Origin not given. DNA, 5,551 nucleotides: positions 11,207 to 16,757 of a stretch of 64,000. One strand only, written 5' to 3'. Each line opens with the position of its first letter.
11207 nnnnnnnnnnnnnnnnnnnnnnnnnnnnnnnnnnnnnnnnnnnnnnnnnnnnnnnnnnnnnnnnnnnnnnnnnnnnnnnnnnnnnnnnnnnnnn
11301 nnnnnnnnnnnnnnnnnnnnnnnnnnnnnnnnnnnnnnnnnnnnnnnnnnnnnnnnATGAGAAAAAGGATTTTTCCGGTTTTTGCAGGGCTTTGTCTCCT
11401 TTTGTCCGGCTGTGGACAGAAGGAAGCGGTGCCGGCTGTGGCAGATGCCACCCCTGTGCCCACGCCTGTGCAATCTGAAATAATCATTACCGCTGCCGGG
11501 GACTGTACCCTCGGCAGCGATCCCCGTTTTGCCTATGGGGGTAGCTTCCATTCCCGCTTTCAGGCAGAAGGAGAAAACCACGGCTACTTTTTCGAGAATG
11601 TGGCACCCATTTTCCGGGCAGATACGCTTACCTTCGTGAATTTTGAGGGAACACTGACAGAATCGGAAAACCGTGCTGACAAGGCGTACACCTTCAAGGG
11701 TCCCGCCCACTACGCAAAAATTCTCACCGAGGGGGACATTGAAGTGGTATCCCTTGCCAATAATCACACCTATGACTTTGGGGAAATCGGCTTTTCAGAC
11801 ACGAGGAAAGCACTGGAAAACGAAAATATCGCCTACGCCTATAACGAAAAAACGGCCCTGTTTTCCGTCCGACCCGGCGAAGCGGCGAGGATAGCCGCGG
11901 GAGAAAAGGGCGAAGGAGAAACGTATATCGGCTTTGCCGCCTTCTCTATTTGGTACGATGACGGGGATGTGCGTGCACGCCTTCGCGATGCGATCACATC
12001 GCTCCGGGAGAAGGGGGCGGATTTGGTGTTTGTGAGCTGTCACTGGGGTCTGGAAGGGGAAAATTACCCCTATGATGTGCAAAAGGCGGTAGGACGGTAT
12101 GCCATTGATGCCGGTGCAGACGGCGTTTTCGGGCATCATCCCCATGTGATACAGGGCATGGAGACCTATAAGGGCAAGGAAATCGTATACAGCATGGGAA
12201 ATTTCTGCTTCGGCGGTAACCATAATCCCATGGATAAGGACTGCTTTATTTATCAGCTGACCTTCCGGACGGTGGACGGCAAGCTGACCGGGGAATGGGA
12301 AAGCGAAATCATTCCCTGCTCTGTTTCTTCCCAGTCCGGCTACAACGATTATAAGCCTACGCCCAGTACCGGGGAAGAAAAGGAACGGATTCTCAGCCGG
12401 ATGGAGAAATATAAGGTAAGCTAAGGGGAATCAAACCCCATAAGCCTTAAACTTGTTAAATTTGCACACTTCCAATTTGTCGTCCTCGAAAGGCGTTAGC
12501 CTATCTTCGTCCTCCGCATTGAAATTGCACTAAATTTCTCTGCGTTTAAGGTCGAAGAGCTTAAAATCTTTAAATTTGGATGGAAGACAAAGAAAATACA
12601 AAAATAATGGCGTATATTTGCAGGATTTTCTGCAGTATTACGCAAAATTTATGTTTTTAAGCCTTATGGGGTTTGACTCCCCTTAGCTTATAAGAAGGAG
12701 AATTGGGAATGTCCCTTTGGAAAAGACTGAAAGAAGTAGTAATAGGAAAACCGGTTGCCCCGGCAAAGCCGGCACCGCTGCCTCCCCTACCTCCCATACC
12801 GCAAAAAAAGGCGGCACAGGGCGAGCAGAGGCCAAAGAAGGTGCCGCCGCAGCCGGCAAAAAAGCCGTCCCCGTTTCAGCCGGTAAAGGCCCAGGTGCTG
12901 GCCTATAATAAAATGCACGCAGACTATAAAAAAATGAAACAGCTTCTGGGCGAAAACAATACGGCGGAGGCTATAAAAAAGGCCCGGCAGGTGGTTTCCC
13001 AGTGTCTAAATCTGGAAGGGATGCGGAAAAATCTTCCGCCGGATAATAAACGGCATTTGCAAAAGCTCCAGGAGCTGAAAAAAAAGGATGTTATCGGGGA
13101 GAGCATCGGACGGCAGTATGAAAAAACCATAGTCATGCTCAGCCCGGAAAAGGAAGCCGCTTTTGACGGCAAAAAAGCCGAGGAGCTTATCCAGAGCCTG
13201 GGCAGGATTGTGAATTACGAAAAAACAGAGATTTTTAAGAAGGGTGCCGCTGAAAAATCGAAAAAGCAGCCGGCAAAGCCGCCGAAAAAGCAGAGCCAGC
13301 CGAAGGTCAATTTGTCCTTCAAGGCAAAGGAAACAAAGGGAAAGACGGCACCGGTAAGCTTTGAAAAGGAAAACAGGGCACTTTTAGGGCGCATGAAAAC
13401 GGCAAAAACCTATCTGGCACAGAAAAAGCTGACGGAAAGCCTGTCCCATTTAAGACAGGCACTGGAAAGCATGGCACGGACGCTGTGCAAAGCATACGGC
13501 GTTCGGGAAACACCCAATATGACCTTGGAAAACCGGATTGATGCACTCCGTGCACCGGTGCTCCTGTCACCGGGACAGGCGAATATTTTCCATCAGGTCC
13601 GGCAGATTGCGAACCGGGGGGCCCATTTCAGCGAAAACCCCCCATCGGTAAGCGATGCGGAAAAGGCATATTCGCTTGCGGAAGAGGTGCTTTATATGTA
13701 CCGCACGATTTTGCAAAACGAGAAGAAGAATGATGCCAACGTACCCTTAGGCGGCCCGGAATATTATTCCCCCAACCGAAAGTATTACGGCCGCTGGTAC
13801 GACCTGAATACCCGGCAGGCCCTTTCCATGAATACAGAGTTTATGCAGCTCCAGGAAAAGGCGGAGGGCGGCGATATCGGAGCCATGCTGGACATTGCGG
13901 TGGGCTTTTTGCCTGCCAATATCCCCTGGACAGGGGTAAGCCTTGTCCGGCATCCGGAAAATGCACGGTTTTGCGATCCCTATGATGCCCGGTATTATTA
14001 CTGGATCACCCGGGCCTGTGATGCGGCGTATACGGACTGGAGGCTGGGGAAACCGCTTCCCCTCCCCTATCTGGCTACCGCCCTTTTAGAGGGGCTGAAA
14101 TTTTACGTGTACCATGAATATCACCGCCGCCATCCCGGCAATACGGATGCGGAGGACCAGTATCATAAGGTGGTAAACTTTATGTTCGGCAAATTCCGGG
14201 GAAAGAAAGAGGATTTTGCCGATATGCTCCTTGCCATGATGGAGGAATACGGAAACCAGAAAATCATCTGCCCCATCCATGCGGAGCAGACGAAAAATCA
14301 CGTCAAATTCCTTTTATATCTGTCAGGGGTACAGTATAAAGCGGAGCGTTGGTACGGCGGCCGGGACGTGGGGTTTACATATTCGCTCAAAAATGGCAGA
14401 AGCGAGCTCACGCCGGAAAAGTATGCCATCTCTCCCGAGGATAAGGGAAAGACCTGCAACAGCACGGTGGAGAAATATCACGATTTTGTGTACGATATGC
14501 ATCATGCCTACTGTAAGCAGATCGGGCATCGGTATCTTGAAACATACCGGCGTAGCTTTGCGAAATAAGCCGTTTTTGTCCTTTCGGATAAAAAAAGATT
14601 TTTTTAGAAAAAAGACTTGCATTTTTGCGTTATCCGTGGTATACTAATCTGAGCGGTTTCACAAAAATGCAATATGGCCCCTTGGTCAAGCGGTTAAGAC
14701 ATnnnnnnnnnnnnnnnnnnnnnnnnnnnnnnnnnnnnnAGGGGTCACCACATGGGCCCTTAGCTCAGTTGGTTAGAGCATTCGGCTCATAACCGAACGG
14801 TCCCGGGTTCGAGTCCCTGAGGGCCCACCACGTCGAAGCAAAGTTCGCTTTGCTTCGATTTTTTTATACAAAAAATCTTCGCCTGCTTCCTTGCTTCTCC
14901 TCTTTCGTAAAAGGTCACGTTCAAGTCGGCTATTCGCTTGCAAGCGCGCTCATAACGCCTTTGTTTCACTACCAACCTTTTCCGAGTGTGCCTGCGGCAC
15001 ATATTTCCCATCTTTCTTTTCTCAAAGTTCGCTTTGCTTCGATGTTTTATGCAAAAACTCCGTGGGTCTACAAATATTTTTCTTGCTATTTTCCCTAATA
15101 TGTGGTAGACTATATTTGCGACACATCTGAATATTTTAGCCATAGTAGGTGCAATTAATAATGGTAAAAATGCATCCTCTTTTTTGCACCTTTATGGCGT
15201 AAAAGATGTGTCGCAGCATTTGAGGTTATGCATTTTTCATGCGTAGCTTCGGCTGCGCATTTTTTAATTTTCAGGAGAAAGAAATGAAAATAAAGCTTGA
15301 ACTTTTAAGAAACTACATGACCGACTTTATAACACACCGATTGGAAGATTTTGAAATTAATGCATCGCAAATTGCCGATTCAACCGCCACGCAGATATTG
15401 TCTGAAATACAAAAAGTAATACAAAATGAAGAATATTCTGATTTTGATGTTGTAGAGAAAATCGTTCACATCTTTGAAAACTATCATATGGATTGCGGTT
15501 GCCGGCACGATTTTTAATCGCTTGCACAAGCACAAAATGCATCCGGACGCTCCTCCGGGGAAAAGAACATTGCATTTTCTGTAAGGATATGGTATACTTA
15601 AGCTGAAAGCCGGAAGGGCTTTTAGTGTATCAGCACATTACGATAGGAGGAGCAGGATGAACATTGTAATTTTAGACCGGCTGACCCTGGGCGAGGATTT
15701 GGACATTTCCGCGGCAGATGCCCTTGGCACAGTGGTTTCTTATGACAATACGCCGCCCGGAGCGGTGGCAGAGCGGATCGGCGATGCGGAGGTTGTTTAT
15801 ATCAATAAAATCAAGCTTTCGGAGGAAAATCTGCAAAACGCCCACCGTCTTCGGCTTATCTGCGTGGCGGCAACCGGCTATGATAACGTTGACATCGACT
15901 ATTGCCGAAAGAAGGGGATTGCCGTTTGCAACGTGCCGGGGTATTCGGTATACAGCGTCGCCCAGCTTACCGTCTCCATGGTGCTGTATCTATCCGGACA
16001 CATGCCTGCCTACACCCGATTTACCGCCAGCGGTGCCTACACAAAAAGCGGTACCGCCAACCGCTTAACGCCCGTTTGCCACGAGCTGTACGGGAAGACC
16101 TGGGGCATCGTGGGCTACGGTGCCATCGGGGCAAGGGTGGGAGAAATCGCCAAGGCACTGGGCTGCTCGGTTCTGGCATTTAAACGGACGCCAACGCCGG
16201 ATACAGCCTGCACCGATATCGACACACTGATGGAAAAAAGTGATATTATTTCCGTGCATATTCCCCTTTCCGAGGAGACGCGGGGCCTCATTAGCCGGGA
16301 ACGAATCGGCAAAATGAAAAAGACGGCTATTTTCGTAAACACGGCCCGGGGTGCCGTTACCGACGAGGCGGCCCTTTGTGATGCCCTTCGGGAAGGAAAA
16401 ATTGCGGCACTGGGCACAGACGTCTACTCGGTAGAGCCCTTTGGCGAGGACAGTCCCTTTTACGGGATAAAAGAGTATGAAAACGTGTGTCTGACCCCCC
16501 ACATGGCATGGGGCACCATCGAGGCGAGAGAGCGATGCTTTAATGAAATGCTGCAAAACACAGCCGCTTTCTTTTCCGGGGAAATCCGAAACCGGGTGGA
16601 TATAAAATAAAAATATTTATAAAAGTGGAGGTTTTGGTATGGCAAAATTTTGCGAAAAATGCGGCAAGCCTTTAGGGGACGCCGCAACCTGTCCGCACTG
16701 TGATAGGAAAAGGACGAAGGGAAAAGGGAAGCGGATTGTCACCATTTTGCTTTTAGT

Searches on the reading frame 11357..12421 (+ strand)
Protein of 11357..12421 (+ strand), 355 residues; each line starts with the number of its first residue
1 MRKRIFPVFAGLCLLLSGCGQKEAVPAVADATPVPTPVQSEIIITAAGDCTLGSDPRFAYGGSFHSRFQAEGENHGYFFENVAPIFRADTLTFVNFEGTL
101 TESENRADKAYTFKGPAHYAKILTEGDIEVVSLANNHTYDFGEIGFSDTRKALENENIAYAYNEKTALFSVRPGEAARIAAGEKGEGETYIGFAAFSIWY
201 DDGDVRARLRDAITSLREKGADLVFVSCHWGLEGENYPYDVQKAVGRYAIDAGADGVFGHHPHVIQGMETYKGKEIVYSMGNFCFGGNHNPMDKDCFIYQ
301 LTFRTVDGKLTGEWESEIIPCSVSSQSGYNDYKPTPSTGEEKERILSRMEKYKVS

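Call 63: search_protein_families(library=pfam, proteins=[window:11357-12421:+], max_evalue=0.00001)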
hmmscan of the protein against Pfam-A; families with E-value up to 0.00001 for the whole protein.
window:11357-12421:+ (355 aa): 1 family
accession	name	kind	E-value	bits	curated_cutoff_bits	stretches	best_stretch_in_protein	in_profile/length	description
PF09587.15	PGA_cap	-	6e-51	173.8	27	1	45-285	3-253/255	Bacterial capsule synthesis protein PGA_cap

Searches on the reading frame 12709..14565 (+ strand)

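Call 64: search_protein_families(library=pfam, proteins=[window:12709-14565:+], max_evalue=0.00001)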
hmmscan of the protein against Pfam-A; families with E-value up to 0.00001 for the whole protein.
window:12709-14565:+ (619 aa): 1 family
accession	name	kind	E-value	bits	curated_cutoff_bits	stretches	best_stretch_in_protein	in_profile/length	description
PF13643.11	DUF4145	-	2.2e-09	37.7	23.1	1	240-321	10-84/88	Domain of unknown function (DUF4145)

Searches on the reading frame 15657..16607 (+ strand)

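Call 64: search_protein_families(library=pfam, proteins=[window:15657-16607:+], max_evalue=0.00001)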
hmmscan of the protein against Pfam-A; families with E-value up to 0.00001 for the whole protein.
window:15657-16607:+ (317 aa): 2 families
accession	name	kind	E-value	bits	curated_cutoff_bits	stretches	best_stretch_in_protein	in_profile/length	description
PF02826.25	2-Hacid_dh_C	-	5.2e-51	173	25.1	1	107-284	2-178/178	D-isomer specific 2-hydroxyacid dehydrogenase, NAD binding domain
PF00389.36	2-Hacid_dh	-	7.5e-28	97.3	24.6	1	17-313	14-132/134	D-isomer specific 2-hydroxyacid dehydrogenase, catalytic domain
